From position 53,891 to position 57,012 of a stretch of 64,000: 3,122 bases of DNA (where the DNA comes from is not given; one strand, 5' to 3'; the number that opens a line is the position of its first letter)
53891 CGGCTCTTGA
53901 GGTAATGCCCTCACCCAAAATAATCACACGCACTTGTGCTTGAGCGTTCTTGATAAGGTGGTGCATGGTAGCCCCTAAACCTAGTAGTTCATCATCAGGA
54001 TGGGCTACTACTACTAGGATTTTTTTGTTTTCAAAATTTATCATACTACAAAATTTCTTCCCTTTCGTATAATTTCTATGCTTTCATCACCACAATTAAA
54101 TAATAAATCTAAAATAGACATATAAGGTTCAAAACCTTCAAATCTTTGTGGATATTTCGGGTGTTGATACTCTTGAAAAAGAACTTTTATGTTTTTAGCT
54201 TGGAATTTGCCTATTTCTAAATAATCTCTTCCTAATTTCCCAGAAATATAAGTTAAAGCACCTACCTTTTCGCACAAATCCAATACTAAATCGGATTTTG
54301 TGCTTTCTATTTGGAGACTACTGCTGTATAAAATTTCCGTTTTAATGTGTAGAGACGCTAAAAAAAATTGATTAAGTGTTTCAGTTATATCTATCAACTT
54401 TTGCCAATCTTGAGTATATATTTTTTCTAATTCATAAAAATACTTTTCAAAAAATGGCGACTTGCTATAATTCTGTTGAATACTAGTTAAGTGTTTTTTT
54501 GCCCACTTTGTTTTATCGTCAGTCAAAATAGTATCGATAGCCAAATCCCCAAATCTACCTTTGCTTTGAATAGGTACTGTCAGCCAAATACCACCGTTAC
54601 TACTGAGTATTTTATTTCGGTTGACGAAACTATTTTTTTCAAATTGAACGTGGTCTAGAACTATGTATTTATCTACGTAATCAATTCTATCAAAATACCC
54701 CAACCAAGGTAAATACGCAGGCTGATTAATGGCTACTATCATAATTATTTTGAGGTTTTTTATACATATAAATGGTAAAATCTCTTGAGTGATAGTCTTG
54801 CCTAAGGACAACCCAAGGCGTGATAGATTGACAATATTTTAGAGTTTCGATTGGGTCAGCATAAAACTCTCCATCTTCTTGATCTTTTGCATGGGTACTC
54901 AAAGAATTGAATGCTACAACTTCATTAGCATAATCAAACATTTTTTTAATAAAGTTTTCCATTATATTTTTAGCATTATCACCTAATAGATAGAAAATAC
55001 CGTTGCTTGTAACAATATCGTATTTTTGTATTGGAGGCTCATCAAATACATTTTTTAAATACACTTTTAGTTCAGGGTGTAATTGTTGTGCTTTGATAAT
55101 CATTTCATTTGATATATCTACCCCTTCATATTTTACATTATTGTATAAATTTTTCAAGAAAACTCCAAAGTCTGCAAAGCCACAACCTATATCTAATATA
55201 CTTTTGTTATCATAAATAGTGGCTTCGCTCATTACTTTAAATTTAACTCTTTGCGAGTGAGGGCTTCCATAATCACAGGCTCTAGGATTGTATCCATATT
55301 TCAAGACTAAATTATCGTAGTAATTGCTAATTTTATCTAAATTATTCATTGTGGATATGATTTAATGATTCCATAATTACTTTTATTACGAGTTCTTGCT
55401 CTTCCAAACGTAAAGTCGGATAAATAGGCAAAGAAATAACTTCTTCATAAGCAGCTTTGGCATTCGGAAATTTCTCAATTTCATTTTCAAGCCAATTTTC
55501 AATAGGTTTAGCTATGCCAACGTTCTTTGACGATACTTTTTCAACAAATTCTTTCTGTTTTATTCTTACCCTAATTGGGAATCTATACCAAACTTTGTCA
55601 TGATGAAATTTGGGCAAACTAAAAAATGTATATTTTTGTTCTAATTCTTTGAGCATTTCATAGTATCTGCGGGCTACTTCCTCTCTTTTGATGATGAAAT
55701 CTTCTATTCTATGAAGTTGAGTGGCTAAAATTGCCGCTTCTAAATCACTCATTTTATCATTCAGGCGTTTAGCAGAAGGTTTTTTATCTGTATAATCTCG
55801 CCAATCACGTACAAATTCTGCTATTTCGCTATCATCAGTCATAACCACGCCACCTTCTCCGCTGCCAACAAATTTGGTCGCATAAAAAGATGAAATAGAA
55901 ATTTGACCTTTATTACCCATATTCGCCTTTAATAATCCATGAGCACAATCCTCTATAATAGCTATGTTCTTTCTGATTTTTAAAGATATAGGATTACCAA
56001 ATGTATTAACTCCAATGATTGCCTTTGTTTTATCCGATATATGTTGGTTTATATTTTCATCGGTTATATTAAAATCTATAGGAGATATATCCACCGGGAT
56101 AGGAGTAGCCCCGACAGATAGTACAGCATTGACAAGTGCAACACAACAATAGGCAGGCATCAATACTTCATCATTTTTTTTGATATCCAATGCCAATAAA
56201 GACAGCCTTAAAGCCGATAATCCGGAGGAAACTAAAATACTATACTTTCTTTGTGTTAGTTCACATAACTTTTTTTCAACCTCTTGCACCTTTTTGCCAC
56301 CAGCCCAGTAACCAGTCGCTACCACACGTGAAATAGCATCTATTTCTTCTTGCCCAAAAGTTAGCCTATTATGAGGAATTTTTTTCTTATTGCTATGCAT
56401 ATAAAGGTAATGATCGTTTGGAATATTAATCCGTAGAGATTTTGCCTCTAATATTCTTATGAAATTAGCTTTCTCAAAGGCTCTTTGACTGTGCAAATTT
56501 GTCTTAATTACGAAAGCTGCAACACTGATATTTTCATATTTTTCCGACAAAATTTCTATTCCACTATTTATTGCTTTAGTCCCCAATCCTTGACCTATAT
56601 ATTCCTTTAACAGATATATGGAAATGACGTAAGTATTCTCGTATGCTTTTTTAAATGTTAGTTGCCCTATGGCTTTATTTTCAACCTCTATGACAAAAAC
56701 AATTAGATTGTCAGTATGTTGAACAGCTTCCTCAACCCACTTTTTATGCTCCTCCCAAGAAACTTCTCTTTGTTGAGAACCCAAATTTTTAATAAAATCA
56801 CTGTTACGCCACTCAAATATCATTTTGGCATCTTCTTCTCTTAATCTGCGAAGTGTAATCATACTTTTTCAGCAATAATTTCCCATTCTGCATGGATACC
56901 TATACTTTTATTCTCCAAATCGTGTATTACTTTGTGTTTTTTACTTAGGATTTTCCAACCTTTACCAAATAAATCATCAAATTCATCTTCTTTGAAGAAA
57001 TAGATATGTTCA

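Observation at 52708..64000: Pseudaminic-acid locus extended by a translationally coupled seven-gene tailoring block: candidate pathway for an undescribed nonulosonic-acid derivative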

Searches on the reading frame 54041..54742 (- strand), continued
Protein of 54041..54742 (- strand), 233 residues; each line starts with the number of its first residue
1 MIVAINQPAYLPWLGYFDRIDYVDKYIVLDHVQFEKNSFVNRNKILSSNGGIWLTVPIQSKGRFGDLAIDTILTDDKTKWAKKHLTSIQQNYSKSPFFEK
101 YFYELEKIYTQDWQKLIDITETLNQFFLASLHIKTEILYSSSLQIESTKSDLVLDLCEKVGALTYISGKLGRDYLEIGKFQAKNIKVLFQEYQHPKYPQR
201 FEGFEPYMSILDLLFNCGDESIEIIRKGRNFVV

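Call 69: search_protein_families(library=ncbifam, proteins=[L087:3549-4628:+, L095:3586-4668:+, L107:4699-5862:+, L059:9311-10360:+, L072:2041-3081:+, L087:6056-7429:+, L107:7831-8892:+, L059:5333-6388:+, L113:10257-11300:+], max_evalue=1e-20)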
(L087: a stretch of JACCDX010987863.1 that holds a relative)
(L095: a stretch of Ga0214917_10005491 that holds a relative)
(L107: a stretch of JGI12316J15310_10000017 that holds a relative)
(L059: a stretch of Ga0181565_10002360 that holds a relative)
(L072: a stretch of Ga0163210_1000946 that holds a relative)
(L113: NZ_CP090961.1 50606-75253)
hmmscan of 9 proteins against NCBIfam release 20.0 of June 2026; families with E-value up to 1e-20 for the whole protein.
L087:3549-4628:+ (359 aa): 2 families
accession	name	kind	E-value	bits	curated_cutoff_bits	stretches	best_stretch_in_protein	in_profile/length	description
TIGR03569.1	NeuB_NnaB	equivalog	1.7e-69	234.4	399.65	1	30-353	2-328/329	N-acetylneuraminate synthase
TIGR03586.1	PseI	equivalog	1.4e-54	185.5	340.25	1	29-350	2-323/327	pseudaminic acid synthase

L095:3586-4668:+ (360 aa): 2 families
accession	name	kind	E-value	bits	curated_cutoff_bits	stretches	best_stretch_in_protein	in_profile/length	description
TIGR03569.1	NeuB_NnaB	equivalog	7e-71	239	399.65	1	21-351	1-327/329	N-acetylneuraminate synthase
TIGR03586.1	PseI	equivalog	4.8e-57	193.6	340.25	1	22-351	3-325/327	pseudaminic acid synthase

L107:4699-5862:+ (387 aa): 2 families
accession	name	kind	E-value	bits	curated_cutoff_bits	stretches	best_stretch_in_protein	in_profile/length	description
TIGR03569.1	NeuB_NnaB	equivalog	4.9e-79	265.8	399.65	1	43-373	1-327/329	N-acetylneuraminate synthase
TIGR03586.1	PseI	equivalog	5.4e-61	206.6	340.25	1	50-372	9-324/327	pseudaminic acid synthase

L059:9311-10360:+ (349 aa): 2 families
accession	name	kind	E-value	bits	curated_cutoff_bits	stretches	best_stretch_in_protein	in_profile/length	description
TIGR03586.1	PseI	equivalog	3.1e-148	493.3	340.25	1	17-340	2-325/327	pseudaminic acid synthase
TIGR03569.1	NeuB_NnaB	equivalog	3.7e-90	302.3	399.65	1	18-339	2-326/329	N-acetylneuraminate synthase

L072:2041-3081:+ (346 aa): 2 families
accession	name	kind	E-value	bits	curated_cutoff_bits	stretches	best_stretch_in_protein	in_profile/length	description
TIGR03569.1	NeuB_NnaB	equivalog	1.8e-78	263.9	399.65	1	18-340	2-328/329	N-acetylneuraminate synthase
TIGR03586.1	PseI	equivalog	2.9e-60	204.2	340.25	1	17-340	2-326/327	pseudaminic acid synthase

L087:6056-7429:+ (457 aa): 2 families
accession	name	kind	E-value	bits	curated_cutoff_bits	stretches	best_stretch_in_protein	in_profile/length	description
TIGR03569.1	NeuB_NnaB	equivalog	2.4e-99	332.5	399.65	1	122-446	1-327/329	N-acetylneuraminate synthase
TIGR03586.1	PseI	equivalog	1.7e-77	260.8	340.25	1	122-447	2-326/327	pseudaminic acid synthase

L107:7831-8892:+ (353 aa): 2 families
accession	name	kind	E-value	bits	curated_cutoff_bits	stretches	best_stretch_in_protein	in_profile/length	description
TIGR03569.1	NeuB_NnaB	equivalog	1.7e-97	326.4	399.65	1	22-346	2-327/329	N-acetylneuraminate synthase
TIGR03586.1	PseI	equivalog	5.1e-78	262.5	340.25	1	21-346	2-325/327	pseudaminic acid synthase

L059:5333-6388:+ (351 aa): 2 families
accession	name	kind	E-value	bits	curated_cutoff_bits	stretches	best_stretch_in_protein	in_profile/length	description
TIGR03569.1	NeuB_NnaB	equivalog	8e-99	330.8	399.65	1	16-340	2-328/329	N-acetylneuraminate synthase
TIGR03586.1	PseI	equivalog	5.9e-76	255.8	340.25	1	16-340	3-326/327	pseudaminic acid synthase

L113:10257-11300:+ (347 aa): 2 families
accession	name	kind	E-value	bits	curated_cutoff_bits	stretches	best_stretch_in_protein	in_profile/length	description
TIGR03569.1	NeuB_NnaB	equivalog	3.1e-93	312.4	399.65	1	16-343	1-327/329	N-acetylneuraminate synthase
TIGR03586.1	PseI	equivalog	7.1e-66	222.6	340.25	1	15-344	1-326/327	pseudaminic acid synthase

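Call 70: find_encoding_contigs(protein=P0033, flank=10000, max_places=1)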
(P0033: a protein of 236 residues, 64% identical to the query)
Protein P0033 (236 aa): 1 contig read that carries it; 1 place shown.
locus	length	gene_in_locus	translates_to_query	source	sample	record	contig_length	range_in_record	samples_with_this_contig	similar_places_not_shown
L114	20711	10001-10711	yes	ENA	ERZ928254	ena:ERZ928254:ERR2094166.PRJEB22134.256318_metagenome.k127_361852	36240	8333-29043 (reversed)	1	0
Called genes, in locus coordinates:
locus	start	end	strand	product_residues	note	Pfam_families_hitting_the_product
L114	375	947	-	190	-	PF01467:CTP_transf_like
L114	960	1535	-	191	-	PF00625:Guanylate_kin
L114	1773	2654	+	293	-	PF01061:ABC2_membrane, PF12698:ABC2_membrane_3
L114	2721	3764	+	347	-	PF01073:3Beta_HSD, PF01370:Epimerase, PF02719:Polysacc_synt_2, PF04321:RmlD_sub_bind, PF07993:NAD_binding_4, PF16363:GDP_Man_Dehyd, PF13460:NAD_binding_10 (weak)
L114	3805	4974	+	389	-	PF00155:Aminotran_1_2, PF01041:DegT_DnrJ_EryC1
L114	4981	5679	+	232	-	PF02348:CTP_transf_3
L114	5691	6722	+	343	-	-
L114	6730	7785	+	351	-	PF03102:NeuB, PF08666:SAF (weak)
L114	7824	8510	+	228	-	PF05175:MTS (weak), PF13489:Methyltransf_23 (weak), PF13847:Methyltransf_31, PF08241:Methyltransf_11, PF08242:Methyltransf_12, PF13649:Methyltransf_25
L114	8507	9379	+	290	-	PF00551:Formyl_trans_N, PF02911:Formyl_trans_C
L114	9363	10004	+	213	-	PF13489:Methyltransf_23 (weak), PF13847:Methyltransf_31, PF08241:Methyltransf_11, PF08242:Methyltransf_12, PF13649:Methyltransf_25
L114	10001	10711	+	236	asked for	PF08889:WbqC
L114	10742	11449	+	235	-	PF02585:PIG-L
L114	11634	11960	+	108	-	PF01521:Fe-S_biosyn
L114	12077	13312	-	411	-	PF13175:AAA_15, PF13476:AAA_23 (faint), PF13304:AAA_21 (faint)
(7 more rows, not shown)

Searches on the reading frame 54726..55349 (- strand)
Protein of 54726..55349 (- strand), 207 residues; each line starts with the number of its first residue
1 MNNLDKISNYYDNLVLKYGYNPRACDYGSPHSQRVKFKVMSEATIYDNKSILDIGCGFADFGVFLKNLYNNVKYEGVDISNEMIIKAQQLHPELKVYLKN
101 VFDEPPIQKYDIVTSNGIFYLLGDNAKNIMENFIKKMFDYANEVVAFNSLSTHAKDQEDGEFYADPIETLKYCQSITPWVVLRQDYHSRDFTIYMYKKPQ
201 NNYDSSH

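Call 4: search_protein_families(library=pfam, proteins=[window:54726-55349:-], max_evalue=0.01)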
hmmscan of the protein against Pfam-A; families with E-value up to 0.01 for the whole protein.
window:54726-55349:- (207 aa): 7 families
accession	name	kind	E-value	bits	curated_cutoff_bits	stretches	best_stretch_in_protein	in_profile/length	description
PF13847.12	Methyltransf_31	-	5.3e-10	39.6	27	1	47-129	3-94/145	Methyltransferase domain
PF08242.18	Methyltransf_12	-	5.6e-09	37.1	30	1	52-133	1-88/98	Methyltransferase domain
PF13649.12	Methyltransf_25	-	8.4e-09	36.4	27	1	51-132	1-88/97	Methyltransferase domain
PF05175.20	MTS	-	1.4e-06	28.5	23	1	47-136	31-125/170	Methyltransferase small domain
PF13489.12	Methyltransf_23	-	1.1e-05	25.7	27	1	47-129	22-100/164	Methyltransferase domain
PF08241.18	Methyltransf_11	-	8.4e-05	23.6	21.2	1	52-128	1-78/95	Methyltransferase domain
PF01209.24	Ubie_methyltran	-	0.0051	16.6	20.1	0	36-89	36-90/233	ubiE/COQ5 methyltransferase family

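Call 5: search_protein_families(library=ncbifam, proteins=[window:54726-55349:-], max_evalue=0.01)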
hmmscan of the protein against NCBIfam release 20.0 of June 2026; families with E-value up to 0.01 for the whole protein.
window:54726-55349:- (207 aa): 27 families (the best 25 are shown)
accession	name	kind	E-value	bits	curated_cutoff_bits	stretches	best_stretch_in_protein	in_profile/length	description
NF002463.0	PRK01683.1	equivalog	5.3e-09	36.1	297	1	39-134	23-117/258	trans-aconitate 2-methyltransferase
NF008686.0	PRK11705.1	equivalog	1.8e-07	30.5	400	1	33-130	152-249/383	cyclopropane fatty acyl phospholipid synthase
NF040539.1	AST_met_ArsM_2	exception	3.5e-07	30.3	240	1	4-156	15-178/262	putative arsinothricin biosynthesis methyltransferase ArsM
NF000466.2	16S_rRNA_Rmt_gen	equivalog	4.7e-07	29.4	250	1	45-168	105-230/254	Rmt family 16S rRNA (guanine(1405)-N(7))-methyltransferase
TIGR02072.1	BioC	equivalog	5.3e-07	29.7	184.95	1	44-120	31-108/244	malonyl-ACP O-methyltransferase BioC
NF010703.0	PRK14103.1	equivalog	6.4e-07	29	320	1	31-127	13-107/256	trans-aconitate 2-methyltransferase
NF041537.1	ArsM_AhpD_UU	exception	9.2e-06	24.7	510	1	41-133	70-169/345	arsenite methyltransferase/AhpD domain selenoprotein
TIGR03587.1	Pse_Me-ase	hypoth_equivalog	9.6e-06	25.9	112.05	1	45-135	41-132/204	pseudaminic acid biosynthesis-associated methylase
TIGR04371.1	methyltran_NanM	subfamily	3.8e-05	23.3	44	1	47-114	149-208/273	putative sugar O-methyltransferase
NF001080.0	PRK00121.2-2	equivalog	7.1e-05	22.1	132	1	43-93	42-92/224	tRNA (guanosine(46)-N7)-methyltransferase TrmB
NF001244.0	PRK00216.1-5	equivalog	7.7e-05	22.1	216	1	9-93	12-95/236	bifunctional demethylmenaquinone methyltransferase/2-methoxy-6-polyprenyl-1,4-benzoquinol methylase UbiE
NF043040.1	corrin_prot_MT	hypoth_equivalog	0.00011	21.7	180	1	33-93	28-85/216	corrinoid protein-associated methyltransferase CpaM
NF047649.1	MTase_UXPK_star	exception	0.00021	20.4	460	1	42-132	72-169/283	methyltransferase/UXPK-star double selenoprotein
NF053839.1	CPFASynBruc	equivalog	0.00021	20.3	600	1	39-125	166-255/410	cyclopropane fatty acid synthase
TIGR01934.1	MenG_MenH_UbiE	subfamily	0.00035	19.9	158.35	1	37-94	29-85/223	ubiquinone/menaquinone biosynthesis methyltransferase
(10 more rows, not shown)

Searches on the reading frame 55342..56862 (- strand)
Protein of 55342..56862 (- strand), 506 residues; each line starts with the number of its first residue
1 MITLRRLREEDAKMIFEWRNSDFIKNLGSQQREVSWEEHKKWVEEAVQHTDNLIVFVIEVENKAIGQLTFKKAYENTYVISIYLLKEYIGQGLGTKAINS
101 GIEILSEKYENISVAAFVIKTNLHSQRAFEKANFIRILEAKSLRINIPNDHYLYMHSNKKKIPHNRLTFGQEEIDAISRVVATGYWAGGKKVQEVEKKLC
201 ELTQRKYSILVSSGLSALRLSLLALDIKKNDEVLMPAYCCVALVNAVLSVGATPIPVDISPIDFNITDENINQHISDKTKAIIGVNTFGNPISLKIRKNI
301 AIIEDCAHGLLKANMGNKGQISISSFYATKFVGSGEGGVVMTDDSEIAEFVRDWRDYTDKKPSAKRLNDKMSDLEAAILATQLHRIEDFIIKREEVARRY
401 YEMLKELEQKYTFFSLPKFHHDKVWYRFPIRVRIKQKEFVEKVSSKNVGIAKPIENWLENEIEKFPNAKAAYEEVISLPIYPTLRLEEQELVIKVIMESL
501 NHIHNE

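Call 4: search_protein_families(library=pfam, proteins=[window:55342-56862:-], max_evalue=0.01)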
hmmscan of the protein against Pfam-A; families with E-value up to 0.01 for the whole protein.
window:55342-56862:- (506 aa): 5 families
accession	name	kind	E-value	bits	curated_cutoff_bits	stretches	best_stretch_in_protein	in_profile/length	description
PF01041.23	DegT_DnrJ_EryC1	-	2.8e-68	231.2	19.8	1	170-496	4-359/360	DegT/DnrJ/EryC1/StrS aminotransferase family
PF13302.13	Acetyltransf_3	-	8e-13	49.7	25.4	1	2-134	2-137/138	Acetyltransferase (GNAT) domain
PF00583.31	Acetyltransf_1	-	4.4e-12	46.7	20.7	1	15-134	4-116/116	Acetyltransferase (GNAT) family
PF01053.26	Cys_Met_Meta_PP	-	5.3e-06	25.7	27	1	192-292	54-150/381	Cys/Met metabolism PLP-dependent enzyme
PF13508.13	Acetyltransf_7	-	7e-05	23.6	27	1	53-134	3-82/84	Acetyltransferase (GNAT) domain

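Call 5: search_protein_families(library=ncbifam, proteins=[window:55342-56862:-], max_evalue=0.01)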
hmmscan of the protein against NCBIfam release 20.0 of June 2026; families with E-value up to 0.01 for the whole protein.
window:55342-56862:- (506 aa): 31 families (the best 25 are shown)
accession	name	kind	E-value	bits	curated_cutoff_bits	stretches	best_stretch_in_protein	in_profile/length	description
TIGR03588.1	PseC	equivalog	2.5e-52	178.1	423.5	1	162-498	2-378/380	UDP-4-amino-4,6-dideoxy-N-acetyl-beta-L-altrosamine transaminase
NF008658.2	PRK11658.1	equivalog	4.9e-48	163.7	631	1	162-499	5-376/379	UDP-4-amino-4-deoxy-L-arabinose aminotransferase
TIGR04181.1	NHT_00031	hypoth_equivalog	2.5e-38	131.9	420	1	168-479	7-357/359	LegC family aminotransferase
NF008687.0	PRK11706.1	equivalog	1.2e-37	129.6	375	1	161-499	1-373/375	dTDP-4-amino-4,6-dideoxygalactose transaminase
NF011936.0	PRK15407.1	equivalog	5e-36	124.3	423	2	155-357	30-250/440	lipopolysaccharide biosynthesis protein RfbH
TIGR02379.1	ECA_wecE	subfamily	8.2e-29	100.5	434.85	1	162-499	2-374/376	dTDP-4-amino-4,6-dideoxy-D-glucose transaminase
TIGR04427.1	PLP_DesI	equivalog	1.2e-27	97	650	1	187-408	49-281/390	dTDP-4-dehydro-6-deoxyglucose aminotransferase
TIGR03585.1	PseH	equivalog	2.7e-11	43.8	93.1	1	3-136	2-135/156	UDP-4-amino-4,6-dideoxy-N-acetyl-beta-L-altrosamine N-acetyltransferase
NF005817.0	PRK07683.1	equivalog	4.1e-07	29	575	1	208-293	91-175/387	aminotransferase A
NF006488.0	PRK08912.1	equivalog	8e-07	28.3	498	1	206-294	87-174/387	aminotransferase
TIGR04422.1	PLP_IMCC1989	hypoth_equivalog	9.1e-07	28.6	75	1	174-358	12-172/315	putative PLP-dependent aminotransferase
TIGR01328.1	met_gam_lyase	equivalog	4e-06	25.9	549.7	1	191-296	60-160/391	methionine gamma-lyase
NF005816.0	PRK07682.1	equivalog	4.4e-06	25.6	620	1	208-293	92-177/390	aminotransferase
NF004769.0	PRK06107.1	equivalog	5.1e-06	25.5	617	1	201-292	88-179/402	aspartate transaminase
NF041091.1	asp_aminotase_Arch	equivalog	1.4e-05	24.2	550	1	201-294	82-175/376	aspartate aminotransferase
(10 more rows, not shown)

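Call 46: search_solved_structures(query=window:55342-56862:-, max_evalue=0.00001)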
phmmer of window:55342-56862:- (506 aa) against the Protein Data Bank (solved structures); distinct sequences matched with E-value up to 0.00001: 55.
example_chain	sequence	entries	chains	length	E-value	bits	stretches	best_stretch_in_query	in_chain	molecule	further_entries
7kz3_A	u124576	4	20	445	2.4e-40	142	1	142-496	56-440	Aminotransferase class I/II-fold pyridoxal phosphate-dependent enzyme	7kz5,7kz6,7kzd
7n63_A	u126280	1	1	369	4.3e-39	137.9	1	172-505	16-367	Putative aminotransferase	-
4k2i_A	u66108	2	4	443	4.8e-39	137.7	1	144-496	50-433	NTD biosynthesis operon protein NtdA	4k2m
4k2b_A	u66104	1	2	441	4.9e-39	137.7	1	144-496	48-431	NTD biosynthesis operon protein NtdA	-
7b0d_A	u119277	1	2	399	5.8e-38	134.2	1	171-496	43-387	Glutamine--scyllo-inositol transaminase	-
1mdo_A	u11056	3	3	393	6.2e-36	127.5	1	162-494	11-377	ArnB aminotransferase | UDP-4-amino-4-deoxy-L-arabinose--oxoglutarate aminotransferase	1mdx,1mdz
4oca_A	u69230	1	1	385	5e-35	124.5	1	162-491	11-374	UDP-4-amino-4-deoxy-L-arabinose--oxoglutarate aminotransferase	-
8sng_A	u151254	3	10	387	1.6e-34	122.8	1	156-488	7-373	UDP-4-amino-4-deoxy-L-arabinose--oxoglutarate aminotransferase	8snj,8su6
5u1z_A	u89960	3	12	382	3.5e-32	115.1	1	168-490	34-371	Putative aminotransferase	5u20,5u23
5u21_A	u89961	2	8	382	1.9e-31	112.7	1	168-490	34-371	Putative aminotransferase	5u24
8e77_A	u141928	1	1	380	2.7e-31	112.1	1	177-485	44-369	DegT/DnrJ/EryC1/StrS aminotransferase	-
8e75_A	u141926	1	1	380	2.7e-31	112.1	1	177-485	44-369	DegT/DnrJ/EryC1/StrS aminotransferase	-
3nyu_A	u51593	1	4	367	1.6e-30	109.6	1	172-504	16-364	Aminotransferase WbpE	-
3nys_A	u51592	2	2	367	8.8e-30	107.2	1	172-504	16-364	Aminotransferase WbpE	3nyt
3frk_A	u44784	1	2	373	8.9e-30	107.2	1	187-504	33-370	QdtB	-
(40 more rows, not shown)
